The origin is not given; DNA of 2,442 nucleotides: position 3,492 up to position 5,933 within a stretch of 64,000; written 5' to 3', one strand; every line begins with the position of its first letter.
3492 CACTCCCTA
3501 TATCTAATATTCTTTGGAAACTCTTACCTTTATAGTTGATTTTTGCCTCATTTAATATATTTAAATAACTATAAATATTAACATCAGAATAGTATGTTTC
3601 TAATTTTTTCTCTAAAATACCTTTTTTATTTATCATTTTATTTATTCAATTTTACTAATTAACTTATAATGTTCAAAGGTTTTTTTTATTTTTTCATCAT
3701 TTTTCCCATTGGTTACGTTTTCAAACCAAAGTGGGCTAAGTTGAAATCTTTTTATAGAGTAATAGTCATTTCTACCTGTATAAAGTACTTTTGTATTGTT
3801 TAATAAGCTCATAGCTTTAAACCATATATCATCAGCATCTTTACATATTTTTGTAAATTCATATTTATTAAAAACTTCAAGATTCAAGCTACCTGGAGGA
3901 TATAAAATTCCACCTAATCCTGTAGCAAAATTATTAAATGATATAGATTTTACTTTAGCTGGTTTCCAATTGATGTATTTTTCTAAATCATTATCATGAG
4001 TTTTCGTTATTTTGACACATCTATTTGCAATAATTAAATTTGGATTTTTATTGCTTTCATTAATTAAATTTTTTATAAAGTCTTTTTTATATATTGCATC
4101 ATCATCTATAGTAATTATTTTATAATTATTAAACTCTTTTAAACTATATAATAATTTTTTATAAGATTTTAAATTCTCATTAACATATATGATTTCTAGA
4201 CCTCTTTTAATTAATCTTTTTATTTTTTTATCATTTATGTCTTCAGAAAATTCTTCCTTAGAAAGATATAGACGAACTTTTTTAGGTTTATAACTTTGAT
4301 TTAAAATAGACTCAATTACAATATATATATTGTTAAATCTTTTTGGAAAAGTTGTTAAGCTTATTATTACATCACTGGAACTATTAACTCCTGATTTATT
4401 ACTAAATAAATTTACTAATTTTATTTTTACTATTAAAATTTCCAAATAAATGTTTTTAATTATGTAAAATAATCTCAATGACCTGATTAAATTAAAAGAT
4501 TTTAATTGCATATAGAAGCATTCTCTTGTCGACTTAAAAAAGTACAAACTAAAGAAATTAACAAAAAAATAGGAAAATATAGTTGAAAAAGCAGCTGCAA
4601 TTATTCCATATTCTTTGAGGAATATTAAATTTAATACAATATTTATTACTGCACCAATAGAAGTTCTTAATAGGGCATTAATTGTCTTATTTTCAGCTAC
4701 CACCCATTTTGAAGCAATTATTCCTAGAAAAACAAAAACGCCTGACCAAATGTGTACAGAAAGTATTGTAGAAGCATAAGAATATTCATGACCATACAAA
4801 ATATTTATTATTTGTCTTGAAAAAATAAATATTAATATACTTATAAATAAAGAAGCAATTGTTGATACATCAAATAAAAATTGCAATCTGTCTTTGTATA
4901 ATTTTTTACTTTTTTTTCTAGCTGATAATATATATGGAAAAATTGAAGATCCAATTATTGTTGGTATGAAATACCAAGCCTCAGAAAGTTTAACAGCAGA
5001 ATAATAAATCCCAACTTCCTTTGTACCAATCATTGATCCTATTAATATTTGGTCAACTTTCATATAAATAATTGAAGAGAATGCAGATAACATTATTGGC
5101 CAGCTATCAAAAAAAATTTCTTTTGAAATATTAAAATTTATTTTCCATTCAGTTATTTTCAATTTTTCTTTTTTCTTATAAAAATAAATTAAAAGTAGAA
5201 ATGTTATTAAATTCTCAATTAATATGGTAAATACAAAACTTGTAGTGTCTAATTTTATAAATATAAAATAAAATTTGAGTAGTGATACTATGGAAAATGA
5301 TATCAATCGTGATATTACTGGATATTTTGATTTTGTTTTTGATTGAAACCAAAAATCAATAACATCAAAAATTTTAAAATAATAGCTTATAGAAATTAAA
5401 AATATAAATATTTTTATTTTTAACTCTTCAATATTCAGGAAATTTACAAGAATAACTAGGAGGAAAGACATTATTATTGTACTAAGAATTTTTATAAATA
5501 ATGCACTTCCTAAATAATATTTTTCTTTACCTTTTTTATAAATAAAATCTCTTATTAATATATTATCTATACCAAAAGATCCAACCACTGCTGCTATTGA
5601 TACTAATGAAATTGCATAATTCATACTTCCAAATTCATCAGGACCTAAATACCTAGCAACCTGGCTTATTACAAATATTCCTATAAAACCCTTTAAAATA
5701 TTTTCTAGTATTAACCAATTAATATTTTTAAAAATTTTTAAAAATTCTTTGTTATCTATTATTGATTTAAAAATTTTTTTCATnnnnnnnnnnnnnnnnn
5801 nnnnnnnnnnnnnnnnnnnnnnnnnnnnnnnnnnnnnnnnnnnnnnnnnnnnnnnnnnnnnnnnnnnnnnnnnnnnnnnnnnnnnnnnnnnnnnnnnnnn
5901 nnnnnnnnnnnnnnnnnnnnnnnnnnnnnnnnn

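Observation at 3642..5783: Wzx-like flippase fused to a cytoplasmic GT-A glycosyltransferase domain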

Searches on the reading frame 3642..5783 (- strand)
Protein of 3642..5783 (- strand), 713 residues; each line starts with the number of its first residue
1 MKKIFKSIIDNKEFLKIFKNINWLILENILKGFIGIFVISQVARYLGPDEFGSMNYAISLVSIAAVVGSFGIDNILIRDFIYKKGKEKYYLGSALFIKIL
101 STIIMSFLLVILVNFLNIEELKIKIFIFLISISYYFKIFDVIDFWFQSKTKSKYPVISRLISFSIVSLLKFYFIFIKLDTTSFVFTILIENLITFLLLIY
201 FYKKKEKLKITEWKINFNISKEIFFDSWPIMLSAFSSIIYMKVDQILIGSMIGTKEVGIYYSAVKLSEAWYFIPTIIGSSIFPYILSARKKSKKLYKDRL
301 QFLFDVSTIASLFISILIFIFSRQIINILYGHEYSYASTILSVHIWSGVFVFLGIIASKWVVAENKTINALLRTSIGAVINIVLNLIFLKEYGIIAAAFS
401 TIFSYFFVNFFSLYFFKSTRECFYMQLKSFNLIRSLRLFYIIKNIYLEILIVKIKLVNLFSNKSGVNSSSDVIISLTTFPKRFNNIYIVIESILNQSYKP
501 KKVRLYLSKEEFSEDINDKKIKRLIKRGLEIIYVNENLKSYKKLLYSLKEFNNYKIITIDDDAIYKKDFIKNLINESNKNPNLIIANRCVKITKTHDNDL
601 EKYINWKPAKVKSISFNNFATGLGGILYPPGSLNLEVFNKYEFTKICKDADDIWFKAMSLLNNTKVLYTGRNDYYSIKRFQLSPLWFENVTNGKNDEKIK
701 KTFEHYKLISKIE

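Call 5: search_protein_families(library=pfam, proteins=[window:3642-5783:-], max_evalue=0.01)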
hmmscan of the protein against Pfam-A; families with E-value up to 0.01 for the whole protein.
window:3642-5783:- (713 aa): 5 families
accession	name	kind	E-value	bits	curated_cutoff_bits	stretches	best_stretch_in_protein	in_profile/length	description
PF01943.22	Polysacc_synt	-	2.9e-29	102.8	28.2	1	18-285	2-270/274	Polysaccharide biosynthesis protein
PF13440.11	Polysacc_synt_3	-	3.6e-21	76.1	23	1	42-336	2-290/293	Polysaccharide biosynthesis protein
PF01554.23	MatE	-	1.8e-09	38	24.9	1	229-387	1-161/161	MatE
PF00535.33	Glycos_transf_2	-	3.6e-05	24.2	23.3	1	483-600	10-127/168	Glycosyl transferase family 2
PF03023.19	MurJ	-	5.2e-05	22.5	27.4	1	162-428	136-411/451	Lipid II flippase MurJ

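Call 6: search_protein_families(library=ncbifam, proteins=[window:3642-5783:-], max_evalue=0.01)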
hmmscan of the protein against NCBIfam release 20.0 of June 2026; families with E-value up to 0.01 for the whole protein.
window:3642-5783:- (713 aa): 6 families
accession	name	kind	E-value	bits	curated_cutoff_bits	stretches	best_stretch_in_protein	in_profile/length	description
NF041871.1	Wzx_EPS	equivalog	3.8e-14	52.3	800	1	38-401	23-387/492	exopolysaccharide biosynthesis flippase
TIGR00797.1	matE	subfamily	3e-08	33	147.4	1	306-438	78-219/396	MATE family efflux transporter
NF050818.1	PolSacchBiosHfsF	equivalog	1.6e-06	27.4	700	1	200-406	183-393/468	polysaccharide biosynthesis protein HfsF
NF052396.1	MATE_WgkD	equivalog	6.5e-05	22.1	510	1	220-429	2-219/428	tryglysin-associated MATE efflux transporter WgkD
NF007773.0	PRK10459.1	equivalog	8.1e-05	21.8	273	1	26-415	16-401/492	MOP flippase family protein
TIGR01695.1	murJ_mviN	equivalog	0.00045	19.1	235.55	1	280-437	283-447/506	murein biosynthesis integral membrane protein MurJ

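Call 7: find_homologous_proteins(query=window:3645-5783:-, max_evalue=0.00001)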
Query window:3645-5783:- (713 aa): 472 proteins with E <= 0.00001 among 8000 candidates; the best 120 are listed.
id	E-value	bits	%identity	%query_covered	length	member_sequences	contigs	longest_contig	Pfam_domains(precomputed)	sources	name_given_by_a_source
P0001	0.0e+0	1509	100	100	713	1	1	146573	PF01943.23,PF01554.24,PF13440.12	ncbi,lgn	-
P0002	8.9e-216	737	53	100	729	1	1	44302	PF01943.23,PF13440.12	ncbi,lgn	-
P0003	2.4e-213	729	48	99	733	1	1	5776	PF01943.23,PF13440.12,PF03023.20,PF00535.33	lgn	-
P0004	7.5e-212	724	48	99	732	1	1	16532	PF01943.23,PF01554.24,PF13440.12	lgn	-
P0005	9.1e-211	720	51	99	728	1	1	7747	PF01943.23,PF13440.12,PF03023.20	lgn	-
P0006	1.7e-210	719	48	99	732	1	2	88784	PF01943.23,PF01554.24,PF13440.12,PF03023.20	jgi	-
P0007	2.7e-208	712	51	99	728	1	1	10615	PF01943.23,PF13440.12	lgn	-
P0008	3.4e-206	705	48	99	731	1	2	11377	PF01943.23,PF13440.12,PF03023.20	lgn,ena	-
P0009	4.7e-134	467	52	61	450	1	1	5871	PF01943.23,PF13440.12,PF03023.20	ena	-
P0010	1.4e-120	422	49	60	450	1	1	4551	PF01943.23,PF01554.24,PF13440.12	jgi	jgi:O-antigen/teichoic acid export membrane protein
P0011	7.5e-120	420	49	59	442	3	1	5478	PF01943.23,PF01554.24,PF13440.12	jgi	jgi:PST family polysaccharide transporter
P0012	1.5e-116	409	50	58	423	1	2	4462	PF01943.23,PF01554.24,PF13440.12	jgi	jgi:O-antigen/teichoic acid export membrane protein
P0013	9.1e-113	396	47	59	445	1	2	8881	PF01943.23,PF13440.12,PF03023.20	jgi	jgi:PST family polysaccharide transporter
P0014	2.2e-112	395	46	60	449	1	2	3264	PF01943.23,PF13440.12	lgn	-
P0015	9.8e-109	383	44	61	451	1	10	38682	PF01943.23,PF13440.12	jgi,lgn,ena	-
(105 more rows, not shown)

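Call 9: search_protein_families(library=pfam, proteins=[P0002, P0003, P0006], max_evalue=1)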
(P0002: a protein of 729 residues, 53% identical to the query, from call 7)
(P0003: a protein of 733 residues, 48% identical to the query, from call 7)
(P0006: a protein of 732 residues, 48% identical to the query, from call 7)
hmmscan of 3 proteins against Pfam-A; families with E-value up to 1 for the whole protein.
P0002 (729 aa): 5 families
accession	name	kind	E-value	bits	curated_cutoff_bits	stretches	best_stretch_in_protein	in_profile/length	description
PF01943.22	Polysacc_synt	-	5e-27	95.5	28.2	1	25-292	2-270/274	Polysaccharide biosynthesis protein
PF13440.11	Polysacc_synt_3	-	2.4e-19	70.2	23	1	48-344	1-291/293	Polysaccharide biosynthesis protein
PF03023.19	MurJ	-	0.00021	20.5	27.4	1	160-431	131-408/451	Lipid II flippase MurJ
PF00535.33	Glycos_transf_2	-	0.0007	20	23.3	1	498-606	11-119/168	Glycosyl transferase family 2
PF09258.16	Glyco_transf_64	-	0.03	14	21.3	1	493-599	8-108/245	Glycosyl transferase family 64 domain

P0003 (733 aa): 4 families
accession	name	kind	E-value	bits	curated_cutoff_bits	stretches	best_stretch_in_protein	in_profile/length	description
PF01943.22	Polysacc_synt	-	1.3e-32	113.8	28.2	1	29-295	3-270/274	Polysaccharide biosynthesis protein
PF13440.11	Polysacc_synt_3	-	1e-26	94.3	23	1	51-347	1-291/293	Polysaccharide biosynthesis protein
PF00535.33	Glycos_transf_2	-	2.3e-06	28.1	23.3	1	500-626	10-136/168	Glycosyl transferase family 2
PF03023.19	MurJ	-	2.5e-06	26.8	27.4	1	163-444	126-417/451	Lipid II flippase MurJ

P0006 (732 aa): 6 families
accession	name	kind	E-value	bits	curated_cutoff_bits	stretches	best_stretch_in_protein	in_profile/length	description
PF01943.22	Polysacc_synt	-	9.3e-29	101.1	28.2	1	29-295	3-270/274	Polysaccharide biosynthesis protein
PF13440.11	Polysacc_synt_3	-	2.3e-23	83.3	23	2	52-347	2-291/293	Polysaccharide biosynthesis protein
PF01554.23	MatE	-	7.1e-09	36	24.9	1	239-397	1-161/161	MatE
PF03023.19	MurJ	-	7e-06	25.3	27.4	1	109-444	66-417/451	Lipid II flippase MurJ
PF00535.33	Glycos_transf_2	-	0.0011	19.4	23.3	1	495-613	6-123/168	Glycosyl transferase family 2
PF24084.1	DUF7369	-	0.018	15.1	27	1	654-680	27-53/61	Domain of unknown function (DUF7369)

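Call 16: find_encoding_contigs(protein=P0001, flank=3000, max_places=3)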
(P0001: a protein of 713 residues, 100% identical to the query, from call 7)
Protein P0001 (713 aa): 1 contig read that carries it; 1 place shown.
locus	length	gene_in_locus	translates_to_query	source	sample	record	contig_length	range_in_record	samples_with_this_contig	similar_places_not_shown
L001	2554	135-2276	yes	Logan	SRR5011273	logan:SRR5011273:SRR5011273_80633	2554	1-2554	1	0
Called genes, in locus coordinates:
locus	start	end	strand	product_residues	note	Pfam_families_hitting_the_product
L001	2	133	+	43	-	?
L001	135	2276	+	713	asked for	PF01943:Polysacc_synt, PF13440:Polysacc_synt_3, PF01554:MatE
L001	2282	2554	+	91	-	?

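Call 17: find_encoding_contigs(protein=P0002, flank=8000, max_places=3)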
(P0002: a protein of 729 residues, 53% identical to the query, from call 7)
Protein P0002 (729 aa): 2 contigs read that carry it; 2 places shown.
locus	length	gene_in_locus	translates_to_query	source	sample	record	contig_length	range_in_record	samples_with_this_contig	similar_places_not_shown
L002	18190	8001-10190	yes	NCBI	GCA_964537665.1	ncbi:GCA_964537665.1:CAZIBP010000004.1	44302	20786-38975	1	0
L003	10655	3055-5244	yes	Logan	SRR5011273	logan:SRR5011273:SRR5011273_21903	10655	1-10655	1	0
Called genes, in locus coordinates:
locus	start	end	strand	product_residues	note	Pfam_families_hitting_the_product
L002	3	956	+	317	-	PF01073:3Beta_HSD, PF01370:Epimerase, PF02719:Polysacc_synt_2, PF04321:RmlD_sub_bind, PF08659:KR, PF13460:NAD_binding_10, PF16363:GDP_Man_Dehyd, PF07993:NAD_binding_4, +2 more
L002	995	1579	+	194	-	PF01936:NYN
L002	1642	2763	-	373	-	PF13450:NAD_binding_8, PF03275:GLF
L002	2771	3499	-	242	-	PF02498:Bro-N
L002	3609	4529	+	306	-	PF00535:Glycos_transf_2, PF10111:Glyco_tranf_2_2 (weak)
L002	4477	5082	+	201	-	-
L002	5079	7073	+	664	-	PF13231:PMT_2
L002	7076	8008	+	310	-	PF01370:Epimerase, PF02719:Polysacc_synt_2 (faint), PF04321:RmlD_sub_bind, PF16363:GDP_Man_Dehyd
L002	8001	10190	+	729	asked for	PF01943:Polysacc_synt, PF13440:Polysacc_synt_3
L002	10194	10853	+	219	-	-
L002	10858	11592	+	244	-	PF03141:Methyltransf_29 (weak), PF13489:Methyltransf_23, PF13847:Methyltransf_31, PF08241:Methyltransf_11, PF08242:Methyltransf_12 (faint), PF13649:Methyltransf_25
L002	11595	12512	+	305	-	-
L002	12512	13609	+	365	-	PF00534:Glycos_transf_1 (weak), PF13692:Glyco_trans_1_4 (weak)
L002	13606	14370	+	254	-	PF00535:Glycos_transf_2, PF10111:Glyco_tranf_2_2 (weak)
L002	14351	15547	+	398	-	PF13439:Glyco_transf_4, PF13477:Glyco_trans_4_2 (weak), PF00534:Glycos_transf_1, PF13692:Glyco_trans_1_4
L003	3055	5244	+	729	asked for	PF01943:Polysacc_synt, PF13440:Polysacc_synt_3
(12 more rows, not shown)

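Call 18: find_encoding_contigs(protein=P0006, flank=8000, max_places=3)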
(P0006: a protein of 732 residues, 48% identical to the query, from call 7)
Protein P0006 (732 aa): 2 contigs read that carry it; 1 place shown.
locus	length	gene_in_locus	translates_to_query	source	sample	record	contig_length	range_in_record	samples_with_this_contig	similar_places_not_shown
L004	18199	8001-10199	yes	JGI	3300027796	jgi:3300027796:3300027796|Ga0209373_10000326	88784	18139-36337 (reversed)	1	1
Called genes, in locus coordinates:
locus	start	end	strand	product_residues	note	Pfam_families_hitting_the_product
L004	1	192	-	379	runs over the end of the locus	PF26514:DUF8173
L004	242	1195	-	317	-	PF00535:Glycos_transf_2, PF10111:Glyco_tranf_2_2 (weak)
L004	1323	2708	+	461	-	PF01210:NAD_Gly3P_dh_N (faint), PF02558:ApbA (faint), PF03446:NAD_binding_2 (weak), PF03721:UDPG_MGDP_dh_N, PF03807:F420_oxidored (faint), PF00984:UDPG_MGDP_dh, PF03720:UDPG_MGDP_dh_C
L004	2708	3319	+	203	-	PF13489:Methyltransf_23, PF08241:Methyltransf_11, PF13649:Methyltransf_25 (weak)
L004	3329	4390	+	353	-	PF01370:Epimerase, PF04321:RmlD_sub_bind (weak), PF16363:GDP_Man_Dehyd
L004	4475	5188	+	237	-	PF03291:mRNA_G-N7_MeTrfase (weak)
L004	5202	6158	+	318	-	PF00106:adh_short (faint), PF01073:3Beta_HSD, PF01370:Epimerase, PF02719:Polysacc_synt_2, PF04321:RmlD_sub_bind, PF07993:NAD_binding_4 (faint), PF16363:GDP_Man_Dehyd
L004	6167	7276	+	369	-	PF13439:Glyco_transf_4 (weak), PF13477:Glyco_trans_4_2 (faint), PF00534:Glycos_transf_1, PF13692:Glyco_trans_1_4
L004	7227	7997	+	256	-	PF00535:Glycos_transf_2, PF10111:Glyco_tranf_2_2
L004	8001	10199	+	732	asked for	PF03023:MurJ (faint), PF01943:Polysacc_synt, PF13440:Polysacc_synt_3, PF01554:MatE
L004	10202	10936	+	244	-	PF13489:Methyltransf_23, PF13847:Methyltransf_31 (weak), PF08241:Methyltransf_11, PF08242:Methyltransf_12 (weak), PF13649:Methyltransf_25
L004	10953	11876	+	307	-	PF00535:Glycos_transf_2 (weak)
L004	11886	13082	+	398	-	PF13439:Glyco_transf_4, PF13477:Glyco_trans_4_2 (weak), PF00534:Glycos_transf_1, PF13692:Glyco_trans_1_4, PF20706:GT4-conflict (weak)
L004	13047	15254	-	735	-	PF13231:PMT_2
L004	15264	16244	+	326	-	PF00535:Glycos_transf_2, PF10111:Glyco_tranf_2_2, PF13641:Glyco_tranf_2_3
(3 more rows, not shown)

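Call 26: find_encoding_contigs(protein=P0009, flank=5000, max_places=2)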
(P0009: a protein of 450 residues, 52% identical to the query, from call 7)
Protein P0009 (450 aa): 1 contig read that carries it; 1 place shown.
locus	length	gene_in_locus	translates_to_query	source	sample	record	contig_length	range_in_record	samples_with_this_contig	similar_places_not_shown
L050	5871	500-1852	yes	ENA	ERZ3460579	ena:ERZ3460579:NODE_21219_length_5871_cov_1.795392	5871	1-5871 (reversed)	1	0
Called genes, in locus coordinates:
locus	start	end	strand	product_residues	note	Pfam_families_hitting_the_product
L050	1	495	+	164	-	?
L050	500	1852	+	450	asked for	PF03023:MurJ (faint), PF01943:Polysacc_synt, PF13440:Polysacc_synt_3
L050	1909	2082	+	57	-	-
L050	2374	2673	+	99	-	-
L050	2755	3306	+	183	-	PF13489:Methyltransf_23, PF13649:Methyltransf_25, PF13847:Methyltransf_31 (weak), PF08241:Methyltransf_11, PF08242:Methyltransf_12 (weak)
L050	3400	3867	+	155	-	PF00535:Glycos_transf_2 (weak)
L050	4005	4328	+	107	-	-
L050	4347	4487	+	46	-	-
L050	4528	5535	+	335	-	PF13439:Glyco_transf_4, PF20706:GT4-conflict (weak), PF00534:Glycos_transf_1, PF13692:Glyco_trans_1_4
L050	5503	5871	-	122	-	?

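Call 27: find_encoding_contigs(protein=P0015, flank=5000, max_places=2)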
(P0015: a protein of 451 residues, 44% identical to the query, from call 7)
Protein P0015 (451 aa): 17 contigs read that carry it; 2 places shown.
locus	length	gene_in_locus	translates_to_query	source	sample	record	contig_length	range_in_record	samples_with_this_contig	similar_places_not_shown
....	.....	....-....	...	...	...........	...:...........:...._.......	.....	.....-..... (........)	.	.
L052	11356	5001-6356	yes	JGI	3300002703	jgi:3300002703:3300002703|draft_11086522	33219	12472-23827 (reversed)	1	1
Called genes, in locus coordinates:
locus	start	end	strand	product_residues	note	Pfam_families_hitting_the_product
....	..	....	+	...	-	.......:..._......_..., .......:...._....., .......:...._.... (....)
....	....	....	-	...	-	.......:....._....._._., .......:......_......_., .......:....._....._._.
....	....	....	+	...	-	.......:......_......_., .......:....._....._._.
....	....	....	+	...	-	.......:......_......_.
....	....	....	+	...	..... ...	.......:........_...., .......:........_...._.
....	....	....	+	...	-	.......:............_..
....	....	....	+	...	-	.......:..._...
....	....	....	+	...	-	-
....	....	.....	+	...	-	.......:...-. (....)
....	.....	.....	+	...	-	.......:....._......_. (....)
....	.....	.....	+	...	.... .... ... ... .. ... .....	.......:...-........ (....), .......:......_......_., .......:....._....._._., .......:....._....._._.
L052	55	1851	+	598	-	PF04488:Gly_transf_sug, PF05704:Caps_synth, PF12919:TcdA_TcdB (weak)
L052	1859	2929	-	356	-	PF13641:Glyco_tranf_2_3, PF00535:Glycos_transf_2, PF10111:Glyco_tranf_2_2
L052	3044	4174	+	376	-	PF00534:Glycos_transf_1, PF13692:Glyco_trans_1_4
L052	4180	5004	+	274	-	PF00535:Glycos_transf_2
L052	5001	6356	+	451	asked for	PF01943:Polysacc_synt, PF13440:Polysacc_synt_3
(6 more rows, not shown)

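Call 31: search_protein_representatives(protein=window:3645-5783:-)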
Query: 713 residues. Proteins with E-value up to 0.001 (for the whole library): 33949; up to 1e-10: 14477; up to 1e-30: 4737. The best 150 are listed.
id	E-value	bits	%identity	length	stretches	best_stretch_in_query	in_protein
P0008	1.1e-206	705.2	48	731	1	4-710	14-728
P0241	1.0e-110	388.0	45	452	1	7-433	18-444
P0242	6.6e-91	322.6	38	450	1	8-434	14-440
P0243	2.5e-87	310.7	37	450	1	6-438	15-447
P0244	3.7e-86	306.9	38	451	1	8-443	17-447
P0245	4.1e-86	306.7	40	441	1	4-436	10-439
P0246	2.4e-85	304.2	38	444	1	2-437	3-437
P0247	1.4e-84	301.6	40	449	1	9-437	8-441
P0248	2.2e-84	301.0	40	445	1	4-430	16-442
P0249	5.3e-84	299.7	37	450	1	3-434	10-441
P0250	2.0e-83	297.9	37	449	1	2-440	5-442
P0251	9.2e-83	295.6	37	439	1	5-436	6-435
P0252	5.3e-82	293.1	36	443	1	16-437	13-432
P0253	9.3e-82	292.3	36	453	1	6-443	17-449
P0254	9.8e-82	292.2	37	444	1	11-431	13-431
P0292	1.2e-77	278.7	39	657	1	11-421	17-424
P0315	3.4e-76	274.0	38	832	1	16-431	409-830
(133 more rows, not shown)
